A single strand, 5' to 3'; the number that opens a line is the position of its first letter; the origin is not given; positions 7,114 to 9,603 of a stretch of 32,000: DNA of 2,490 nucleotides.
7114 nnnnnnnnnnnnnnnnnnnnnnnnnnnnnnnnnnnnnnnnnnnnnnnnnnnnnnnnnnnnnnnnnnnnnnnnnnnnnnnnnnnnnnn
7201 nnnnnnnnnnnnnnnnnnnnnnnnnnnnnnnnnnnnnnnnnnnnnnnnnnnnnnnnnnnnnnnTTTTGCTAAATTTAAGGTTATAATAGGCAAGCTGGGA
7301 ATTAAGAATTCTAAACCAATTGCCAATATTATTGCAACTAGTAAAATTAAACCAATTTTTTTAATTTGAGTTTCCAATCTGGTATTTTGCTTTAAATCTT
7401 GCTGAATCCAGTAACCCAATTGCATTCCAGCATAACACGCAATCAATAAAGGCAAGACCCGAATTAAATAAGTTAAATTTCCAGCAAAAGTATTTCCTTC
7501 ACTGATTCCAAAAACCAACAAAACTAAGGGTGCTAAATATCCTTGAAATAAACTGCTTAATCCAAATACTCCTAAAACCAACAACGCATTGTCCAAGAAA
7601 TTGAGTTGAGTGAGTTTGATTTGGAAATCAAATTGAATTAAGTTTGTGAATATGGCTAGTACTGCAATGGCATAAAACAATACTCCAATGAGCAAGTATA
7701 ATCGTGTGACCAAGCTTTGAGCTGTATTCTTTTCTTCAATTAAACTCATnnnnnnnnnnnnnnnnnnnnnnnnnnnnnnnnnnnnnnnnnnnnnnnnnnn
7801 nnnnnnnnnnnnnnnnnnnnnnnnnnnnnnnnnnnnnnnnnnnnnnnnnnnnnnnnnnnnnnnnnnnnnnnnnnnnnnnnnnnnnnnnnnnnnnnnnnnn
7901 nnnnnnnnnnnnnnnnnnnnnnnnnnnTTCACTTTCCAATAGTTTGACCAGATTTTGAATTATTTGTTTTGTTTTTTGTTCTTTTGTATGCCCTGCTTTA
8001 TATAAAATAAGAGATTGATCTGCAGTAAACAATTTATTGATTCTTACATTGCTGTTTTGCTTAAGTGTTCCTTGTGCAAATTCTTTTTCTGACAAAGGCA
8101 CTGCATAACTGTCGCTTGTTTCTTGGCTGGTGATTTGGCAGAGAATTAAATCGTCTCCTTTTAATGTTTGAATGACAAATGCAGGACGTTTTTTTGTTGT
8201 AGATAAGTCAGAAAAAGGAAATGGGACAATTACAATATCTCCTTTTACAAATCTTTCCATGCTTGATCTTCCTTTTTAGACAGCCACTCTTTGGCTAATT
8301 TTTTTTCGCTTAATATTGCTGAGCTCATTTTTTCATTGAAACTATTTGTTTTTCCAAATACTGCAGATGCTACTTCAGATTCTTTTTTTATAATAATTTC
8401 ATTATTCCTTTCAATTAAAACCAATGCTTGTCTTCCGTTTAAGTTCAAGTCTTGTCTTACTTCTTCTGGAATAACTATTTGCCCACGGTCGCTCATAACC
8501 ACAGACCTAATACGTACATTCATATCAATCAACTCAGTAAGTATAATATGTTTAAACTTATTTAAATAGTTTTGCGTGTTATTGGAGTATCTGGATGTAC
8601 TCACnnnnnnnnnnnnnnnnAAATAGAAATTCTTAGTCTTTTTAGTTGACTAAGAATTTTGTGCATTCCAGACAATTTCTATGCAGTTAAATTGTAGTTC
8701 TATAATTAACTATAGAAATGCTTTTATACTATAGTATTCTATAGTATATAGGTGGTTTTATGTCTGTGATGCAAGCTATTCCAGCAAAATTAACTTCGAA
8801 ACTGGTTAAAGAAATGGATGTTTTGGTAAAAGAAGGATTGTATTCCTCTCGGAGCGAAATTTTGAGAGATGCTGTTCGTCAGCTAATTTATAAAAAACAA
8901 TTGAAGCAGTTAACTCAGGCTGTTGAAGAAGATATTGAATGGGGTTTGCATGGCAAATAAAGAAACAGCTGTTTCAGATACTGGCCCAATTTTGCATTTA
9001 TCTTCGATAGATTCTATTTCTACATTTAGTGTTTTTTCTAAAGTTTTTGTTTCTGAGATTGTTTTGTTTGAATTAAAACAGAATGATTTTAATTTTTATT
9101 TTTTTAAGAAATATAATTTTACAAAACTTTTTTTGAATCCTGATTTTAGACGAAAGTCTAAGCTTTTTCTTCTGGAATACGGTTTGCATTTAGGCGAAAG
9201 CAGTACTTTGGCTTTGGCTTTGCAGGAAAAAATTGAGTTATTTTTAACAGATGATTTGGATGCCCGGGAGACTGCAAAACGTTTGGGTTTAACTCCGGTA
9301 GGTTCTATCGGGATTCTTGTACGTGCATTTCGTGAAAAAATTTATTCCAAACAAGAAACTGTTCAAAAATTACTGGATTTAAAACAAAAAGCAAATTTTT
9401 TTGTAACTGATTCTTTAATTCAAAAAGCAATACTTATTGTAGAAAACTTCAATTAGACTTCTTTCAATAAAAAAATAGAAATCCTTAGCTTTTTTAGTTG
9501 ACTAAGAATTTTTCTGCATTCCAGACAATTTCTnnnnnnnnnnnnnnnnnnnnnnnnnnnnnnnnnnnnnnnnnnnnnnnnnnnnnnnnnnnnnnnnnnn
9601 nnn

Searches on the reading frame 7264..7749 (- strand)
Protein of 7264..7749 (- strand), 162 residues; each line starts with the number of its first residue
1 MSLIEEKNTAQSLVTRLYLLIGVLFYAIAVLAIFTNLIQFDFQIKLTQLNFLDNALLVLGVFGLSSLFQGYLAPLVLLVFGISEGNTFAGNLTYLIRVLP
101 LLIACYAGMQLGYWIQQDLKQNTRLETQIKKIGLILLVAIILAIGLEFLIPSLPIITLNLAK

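Call 10: search_protein_families(library=pfam, proteins=[window:7264-7749:-], max_evalue=1)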
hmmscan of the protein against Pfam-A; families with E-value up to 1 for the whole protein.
window:7264-7749:- (162 aa): 3 families
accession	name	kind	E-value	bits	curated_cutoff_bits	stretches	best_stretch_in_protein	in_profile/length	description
PF04246.17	RseC_MucC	-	0.0024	18.2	24.4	1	64-129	64-128/130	Positive regulator of sigma(E), RseC/MucC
PF11992.13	TgpA_N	-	0.12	11.8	30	1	21-154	53-185/333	TgpA N-terminal domain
PF13664.11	DUF4149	-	0.15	12.8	24.6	1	6-75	26-92/102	Domain of unknown function (DUF4149)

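Call 69: find_encoding_contigs(protein=window:7264-7749:-, flank=10000, max_places=2)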
Protein window:7264-7749:- (162 aa): no gene with exactly this product is on record in the collection.

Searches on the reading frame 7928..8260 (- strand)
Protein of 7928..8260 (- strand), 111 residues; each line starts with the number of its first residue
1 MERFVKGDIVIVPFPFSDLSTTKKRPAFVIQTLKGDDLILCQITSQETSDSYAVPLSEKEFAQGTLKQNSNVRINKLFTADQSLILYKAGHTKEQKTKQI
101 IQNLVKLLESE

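Call 10: search_protein_families(library=pfam, proteins=[window:7928-8260:-], max_evalue=1)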
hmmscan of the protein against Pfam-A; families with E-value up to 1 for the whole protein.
window:7928-8260:- (111 aa): 3 families
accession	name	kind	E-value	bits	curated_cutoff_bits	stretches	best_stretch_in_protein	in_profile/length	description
PF02452.23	PemK_toxin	-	8.7e-11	42.4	23.1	1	6-107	2-108/109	PemK-like, MazF-like toxin of type II toxin-antitoxin system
PF02623.20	FliW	-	0.048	13.9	25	1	22-82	23-83/122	FliW protein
PF11949.14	DUF3466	-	0.062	12.2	25.1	1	20-98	16-83/609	Protein of unknown function (DUF3466)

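Call 70: find_encoding_contigs(protein=window:7928-8260:-, flank=10000, max_places=2)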
Protein window:7928-8260:- (111 aa): no gene with exactly this product is on record in the collection.

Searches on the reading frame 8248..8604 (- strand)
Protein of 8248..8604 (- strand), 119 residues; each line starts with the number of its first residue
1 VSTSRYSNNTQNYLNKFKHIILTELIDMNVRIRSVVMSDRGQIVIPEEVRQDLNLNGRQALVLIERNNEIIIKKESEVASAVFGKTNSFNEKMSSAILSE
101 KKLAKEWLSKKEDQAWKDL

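Call 10: search_protein_families(library=pfam, proteins=[window:8248-8604:-], max_evalue=1)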
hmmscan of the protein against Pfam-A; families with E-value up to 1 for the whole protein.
window:8248-8604:- (119 aa): 3 families
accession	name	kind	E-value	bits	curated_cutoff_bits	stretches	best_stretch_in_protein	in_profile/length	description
PF04014.23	MazE_antitoxin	-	3.3e-05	24.2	24.7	1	40-76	7-44/48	Antidote-toxin recognition MazE, bacterial antitoxin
PF15937.10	PrlF_antitoxin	-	0.014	15.9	32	1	37-77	4-46/99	prlF antitoxin for toxin YhaV_toxin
PF12463.13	DUF3689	-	0.026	14.4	27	1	9-38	200-229/315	Protein of unknown function (DUF3689)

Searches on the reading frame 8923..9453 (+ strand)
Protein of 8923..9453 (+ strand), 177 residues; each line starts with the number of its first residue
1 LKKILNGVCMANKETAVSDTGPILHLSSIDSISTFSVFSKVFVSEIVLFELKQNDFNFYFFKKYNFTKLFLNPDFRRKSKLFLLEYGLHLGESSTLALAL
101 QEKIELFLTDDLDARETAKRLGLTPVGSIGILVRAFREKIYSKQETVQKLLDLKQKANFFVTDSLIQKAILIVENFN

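Call 10: search_protein_families(library=pfam, proteins=[window:8923-9453:+], max_evalue=1)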
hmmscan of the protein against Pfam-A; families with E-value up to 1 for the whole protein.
window:8923-9453:+ (177 aa): 2 families
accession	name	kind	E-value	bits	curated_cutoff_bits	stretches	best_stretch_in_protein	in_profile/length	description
PF11848.13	DUF3368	-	0.00012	22.3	27.3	1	127-170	3-43/46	Domain of unknown function (DUF3368)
PF01850.27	PIN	-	0.12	13.4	23.6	0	71-119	72-119/120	PIN domain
